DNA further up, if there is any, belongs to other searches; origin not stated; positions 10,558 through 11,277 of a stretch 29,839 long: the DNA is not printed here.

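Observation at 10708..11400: AT-rich operon of two acidic small proteins as the first genes of the repressor-controlled pL transcript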

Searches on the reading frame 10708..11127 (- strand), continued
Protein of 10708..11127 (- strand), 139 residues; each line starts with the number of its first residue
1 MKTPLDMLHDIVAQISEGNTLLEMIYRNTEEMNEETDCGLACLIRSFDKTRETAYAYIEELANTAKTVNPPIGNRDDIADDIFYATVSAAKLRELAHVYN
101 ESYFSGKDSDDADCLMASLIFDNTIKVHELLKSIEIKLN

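Call 43: get_annotated_region(hit=H6, flank=3000)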
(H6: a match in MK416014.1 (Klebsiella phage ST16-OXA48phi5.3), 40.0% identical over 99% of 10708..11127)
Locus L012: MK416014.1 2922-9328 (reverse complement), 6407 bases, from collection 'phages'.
description: Klebsiella phage ST16-OXA48phi5.3, complete genome.
organism: Klebsiella phage ST16-OXA48phi5.3 (NCBI taxid 2510482)
taxonomy: Viruses; Duplodnaviria; Heunggongvirae; Uroviricota; Caudoviricetes
host: Klebsiella pneumoniae ST16-OXA48; source: -; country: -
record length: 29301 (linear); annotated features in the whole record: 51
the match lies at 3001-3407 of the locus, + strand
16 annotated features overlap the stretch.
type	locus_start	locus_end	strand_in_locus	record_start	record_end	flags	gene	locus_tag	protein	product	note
CDS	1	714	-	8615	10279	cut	-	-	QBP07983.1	DEAD/DEAH box helicase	-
CDS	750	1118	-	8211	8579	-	-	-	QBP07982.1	hypothetical protein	-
CDS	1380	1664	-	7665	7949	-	-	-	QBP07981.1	hypothetical protein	Phage protein - hypothetical protein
CDS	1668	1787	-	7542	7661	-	-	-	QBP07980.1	hypothetical protein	-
CDS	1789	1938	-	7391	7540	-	-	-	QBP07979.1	putative Cro protein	-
CDS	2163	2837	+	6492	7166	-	-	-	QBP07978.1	repressor CI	-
CDS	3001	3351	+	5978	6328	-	-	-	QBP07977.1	hypothetical protein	-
CDS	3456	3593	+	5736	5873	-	-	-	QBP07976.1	hypothetical protein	-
CDS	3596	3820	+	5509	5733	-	-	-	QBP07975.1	hypothetical protein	-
CDS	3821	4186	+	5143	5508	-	-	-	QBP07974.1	hypothetical protein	-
CDS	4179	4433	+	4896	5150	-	-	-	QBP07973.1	hypothetical protein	Phage protein - hypothetical protein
CDS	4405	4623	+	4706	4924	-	-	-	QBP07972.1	hypothetical protein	-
CDS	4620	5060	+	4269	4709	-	-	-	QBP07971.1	hypothetical protein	-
CDS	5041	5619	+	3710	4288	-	-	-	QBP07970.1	2-polyprenylphenol hydrolase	2-polyprenylphenil hydrolase related flavodoxin oxidoreductase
CDS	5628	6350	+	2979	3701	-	-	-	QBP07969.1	DNA-binding protein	-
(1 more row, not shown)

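Call 44: get_annotated_region(hit=H8, flank=3000)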
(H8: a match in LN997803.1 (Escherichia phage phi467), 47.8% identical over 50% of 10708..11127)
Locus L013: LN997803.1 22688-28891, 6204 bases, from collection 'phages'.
description: Escherichia coli phage phi467.
organism: Escherichia phage phi467 (NCBI taxid 1774508)
taxonomy: Viruses; Duplodnaviria; Heunggongvirae; Uroviricota; Caudoviricetes
host: Escherichia coli strain EF467; source: -; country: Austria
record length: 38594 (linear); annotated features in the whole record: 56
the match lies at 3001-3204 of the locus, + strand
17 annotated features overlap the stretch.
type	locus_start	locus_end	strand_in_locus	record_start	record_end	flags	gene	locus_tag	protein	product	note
CDS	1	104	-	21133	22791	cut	-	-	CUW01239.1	type I restriction enzyme EcoKI subunit R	-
CDS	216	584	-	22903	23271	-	-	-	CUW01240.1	hypothetical protein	-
CDS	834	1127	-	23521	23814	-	-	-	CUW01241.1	hypothetical protein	-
CDS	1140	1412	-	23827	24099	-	-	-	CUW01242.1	hypothetical protein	-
CDS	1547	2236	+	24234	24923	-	-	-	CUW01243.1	putative HTH-type transcriptional regulator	-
CDS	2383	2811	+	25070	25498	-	-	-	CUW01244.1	transcriptional repressor DicA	-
CDS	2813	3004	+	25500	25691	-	-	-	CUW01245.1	hypothetical protein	-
CDS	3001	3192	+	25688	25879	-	-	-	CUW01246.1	hypothetical protein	-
CDS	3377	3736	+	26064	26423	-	-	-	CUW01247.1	hypothetical protein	-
CDS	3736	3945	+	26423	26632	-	-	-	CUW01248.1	hypothetical protein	-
CDS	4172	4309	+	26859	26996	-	-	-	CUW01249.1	hypothetical protein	-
CDS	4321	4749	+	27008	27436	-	-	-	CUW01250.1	hypothetical protein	-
CDS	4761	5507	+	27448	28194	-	-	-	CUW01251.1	ORF6N domain protein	-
CDS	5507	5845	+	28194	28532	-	-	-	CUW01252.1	hypothetical protein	-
CDS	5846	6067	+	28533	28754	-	-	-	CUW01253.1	hypothetical protein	-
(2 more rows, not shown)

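Call 51: search_protein_representatives(alignment_id=A1)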
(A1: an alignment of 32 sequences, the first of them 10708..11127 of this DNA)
Query: 32 sequences, 138 profile positions. Proteins with E-value up to 0.001 (for the whole library): 69; up to 1e-10: 43; up to 1e-30: 6. The best 69 are listed.
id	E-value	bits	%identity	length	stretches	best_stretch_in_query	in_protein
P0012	4.9e-68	243.6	-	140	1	1-138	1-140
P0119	6.5e-61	220.5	-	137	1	1-138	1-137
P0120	2.7e-42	160.2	-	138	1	1-137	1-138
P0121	3.7e-40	153.3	-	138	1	1-138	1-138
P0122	5.7e-37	143.0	-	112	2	86-138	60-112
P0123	2.7e-31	124.6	-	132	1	1-136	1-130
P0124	2.0e-29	118.5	-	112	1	6-105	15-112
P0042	8.7e-29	116.5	-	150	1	1-75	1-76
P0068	3.7e-28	114.4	-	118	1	1-74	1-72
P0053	3.8e-28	114.4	-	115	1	1-85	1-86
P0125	1.7e-26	109.0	-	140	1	1-137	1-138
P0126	2.5e-26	108.5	-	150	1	2-137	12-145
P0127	1.5e-25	106.0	-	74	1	68-138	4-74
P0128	6.7e-25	103.9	-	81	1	1-70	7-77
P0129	5.1e-23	97.8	-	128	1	55-138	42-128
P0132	1.7e-20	89.6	-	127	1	69-138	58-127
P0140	6.1e-17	78.1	-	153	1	2-81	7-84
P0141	1.0e-16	77.4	-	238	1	1-70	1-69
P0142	3.6e-16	75.6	-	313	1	1-68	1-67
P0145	7.0e-15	71.4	-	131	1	2-67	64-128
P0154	5.2e-12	62.1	-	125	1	66-138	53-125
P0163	7.1e-10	55.2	-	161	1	5-65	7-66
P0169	8.0e-07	45.3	-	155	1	1-67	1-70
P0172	5.4e-06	42.6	-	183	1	5-66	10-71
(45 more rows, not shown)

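Call 53: search_protein_families(library=pfam, proteins=[P0141, P0142, P0172, P0163, P0169, P0140, P0129, P0132, P0154, P0145], max_evalue=0.01)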
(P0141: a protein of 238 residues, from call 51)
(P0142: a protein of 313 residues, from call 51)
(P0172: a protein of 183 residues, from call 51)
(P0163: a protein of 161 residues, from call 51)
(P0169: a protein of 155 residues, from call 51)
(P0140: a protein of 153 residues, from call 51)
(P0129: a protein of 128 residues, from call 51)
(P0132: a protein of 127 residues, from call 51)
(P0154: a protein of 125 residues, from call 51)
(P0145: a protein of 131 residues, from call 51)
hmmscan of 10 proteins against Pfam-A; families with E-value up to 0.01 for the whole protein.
P0141 (238 aa): 5 families
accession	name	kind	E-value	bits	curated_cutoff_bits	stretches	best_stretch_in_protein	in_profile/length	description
PF01381.28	HTH_3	-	9.6e-19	67.6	23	2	84-138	1-55/55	Helix-turn-helix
PF13560.12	HTH_31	-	6e-10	39.7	27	1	80-135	2-58/64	Helix-turn-helix domain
PF12844.13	HTH_19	-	2.1e-09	37.6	30.2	1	81-142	1-62/64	Helix-turn-helix domain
PF07022.19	Phage_CI_repr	-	0.00012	22.7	22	0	183-232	14-62/65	Bacteriophage CI repressor helix-turn-helix domain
PF13443.12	HTH_26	-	0.0044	17.7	22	0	179-224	8-54/63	Cro/C1-type HTH DNA-binding domain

P0142 (313 aa): 7 families
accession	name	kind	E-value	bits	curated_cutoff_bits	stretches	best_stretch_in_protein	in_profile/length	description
PF01381.28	HTH_3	-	9.4e-19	67.6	23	2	171-223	3-55/55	Helix-turn-helix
PF12844.13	HTH_19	-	5.2e-16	58.8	30.2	2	83-142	3-62/64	Helix-turn-helix domain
PF13560.12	HTH_31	-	1.1e-10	42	27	2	168-220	5-58/64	Helix-turn-helix domain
PF07022.19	Phage_CI_repr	-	2.2e-06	28.4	22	1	181-228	16-62/65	Bacteriophage CI repressor helix-turn-helix domain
PF15943.11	YdaS_toxin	-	0.00029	21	30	0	182-221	13-52/65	Bacterial toxin YdaS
PF13443.12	HTH_26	-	0.0059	17.3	22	0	168-219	1-53/63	Cro/C1-type HTH DNA-binding domain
PF13413.12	HTH_25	-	0.0069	16.6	24.6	0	85-120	3-38/62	Helix-turn-helix domain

P0172 (183 aa): 4 families
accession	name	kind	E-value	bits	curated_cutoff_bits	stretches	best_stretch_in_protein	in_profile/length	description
PF12844.13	HTH_19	-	4.6e-11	42.9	30.2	1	96-156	1-61/64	Helix-turn-helix domain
PF01381.28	HTH_3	-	1.6e-05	25.3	23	1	99-153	1-55/55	Helix-turn-helix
PF07022.19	Phage_CI_repr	-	0.00054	20.7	22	1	107-159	11-63/65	Bacteriophage CI repressor helix-turn-helix domain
PF13560.12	HTH_31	-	0.0039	17.9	27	1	95-150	2-58/64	Helix-turn-helix domain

P0163 (161 aa): 2 families
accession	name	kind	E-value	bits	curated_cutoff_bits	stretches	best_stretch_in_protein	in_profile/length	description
PF12844.13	HTH_19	-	6.8e-07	29.5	30.2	1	89-150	3-63/64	Helix-turn-helix domain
PF01381.28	HTH_3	-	3.4e-06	27.4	23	1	90-145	1-55/55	Helix-turn-helix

P0169 (155 aa): 4 families
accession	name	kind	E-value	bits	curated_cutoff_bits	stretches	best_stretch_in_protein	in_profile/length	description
PF01381.28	HTH_3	-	4.4e-11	43.1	23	1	80-131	1-52/55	Helix-turn-helix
PF13560.12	HTH_31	-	2.6e-07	31.3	27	1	80-131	6-58/64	Helix-turn-helix domain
PF12844.13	HTH_19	-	1.3e-05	25.5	30.2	1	80-138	4-62/64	Helix-turn-helix domain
PF13443.12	HTH_26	-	0.0034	18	22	1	88-131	10-54/63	Cro/C1-type HTH DNA-binding domain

P0140 (153 aa): 0 families

P0129 (128 aa): 0 families

P0132 (127 aa): 0 families

P0154 (125 aa): 0 families

P0145 (131 aa): 0 families

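Call 54: find_encoding_contigs(protein=P0042, flank=5000, max_places=3)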
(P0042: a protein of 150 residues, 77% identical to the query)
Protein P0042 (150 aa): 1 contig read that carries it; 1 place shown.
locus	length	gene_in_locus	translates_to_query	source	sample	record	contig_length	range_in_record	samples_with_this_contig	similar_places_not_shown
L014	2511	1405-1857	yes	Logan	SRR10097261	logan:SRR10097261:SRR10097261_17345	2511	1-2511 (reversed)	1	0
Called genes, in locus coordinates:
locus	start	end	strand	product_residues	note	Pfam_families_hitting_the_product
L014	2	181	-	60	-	?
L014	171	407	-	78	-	PF13560:HTH_31, PF01381:HTH_3, PF12844:HTH_19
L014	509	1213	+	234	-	PF01381:HTH_3 (weak), PF12844:HTH_19 (weak), PF13560:HTH_31 (weak), PF00717:Peptidase_S24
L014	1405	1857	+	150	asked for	PF01381:HTH_3, PF12844:HTH_19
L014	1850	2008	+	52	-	-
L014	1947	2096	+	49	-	-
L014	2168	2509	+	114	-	?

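Call 55: find_encoding_contigs(protein=P0141, flank=6000, max_places=3)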
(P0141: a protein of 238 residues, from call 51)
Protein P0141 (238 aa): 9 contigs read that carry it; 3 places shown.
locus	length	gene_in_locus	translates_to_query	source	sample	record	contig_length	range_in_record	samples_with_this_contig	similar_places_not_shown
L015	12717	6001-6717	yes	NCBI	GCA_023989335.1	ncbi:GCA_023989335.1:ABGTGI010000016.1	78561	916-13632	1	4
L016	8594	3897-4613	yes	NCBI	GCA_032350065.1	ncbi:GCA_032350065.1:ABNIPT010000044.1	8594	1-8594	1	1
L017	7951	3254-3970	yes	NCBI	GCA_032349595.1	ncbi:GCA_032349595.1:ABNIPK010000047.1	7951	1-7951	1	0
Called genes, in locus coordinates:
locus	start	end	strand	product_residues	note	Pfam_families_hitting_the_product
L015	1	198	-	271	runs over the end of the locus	PF27659:CHP02642 (faint), PF03589:Antiterm, PF00684:DnaJ_CXXCXGXG (faint), PF03589:Antiterm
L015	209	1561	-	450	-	PF00772:DnaB (weak), PF03796:DnaB_C, PF13481:AAA_25 (weak)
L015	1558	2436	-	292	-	PF01695:IstB_IS21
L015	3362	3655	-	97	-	-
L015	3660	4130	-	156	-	PF04383:KilA-N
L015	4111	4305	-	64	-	-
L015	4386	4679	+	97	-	-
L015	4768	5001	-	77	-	PF01381:HTH_3, PF15943:YdaS_toxin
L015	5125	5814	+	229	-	PF01381:HTH_3 (weak), PF00717:Peptidase_S24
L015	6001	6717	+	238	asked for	PF24250:HVO_2718 (faint), PF12844:HTH_19 (weak), PF13560:HTH_31 (faint), PF01381:HTH_3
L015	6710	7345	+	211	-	PF01381:HTH_3 (weak)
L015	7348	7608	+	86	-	-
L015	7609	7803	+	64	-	-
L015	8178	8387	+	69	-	-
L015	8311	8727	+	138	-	-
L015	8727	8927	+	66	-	-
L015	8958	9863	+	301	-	PF10543:ORF6N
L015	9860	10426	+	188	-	-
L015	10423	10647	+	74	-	-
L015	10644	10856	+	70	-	-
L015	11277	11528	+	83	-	-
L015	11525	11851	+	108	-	-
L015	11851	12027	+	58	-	-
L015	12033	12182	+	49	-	-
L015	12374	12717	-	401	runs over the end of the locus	PF13356:Arm-DNA-bind_3, PF22022:Phage_int_M (weak), PF00589:Phage_integrase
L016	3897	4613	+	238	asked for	PF24250:HVO_2718 (faint), PF12844:HTH_19 (weak), PF13560:HTH_31 (faint), PF01381:HTH_3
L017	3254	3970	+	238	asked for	PF24250:HVO_2718 (faint), PF12844:HTH_19 (weak), PF13560:HTH_31 (faint), PF01381:HTH_3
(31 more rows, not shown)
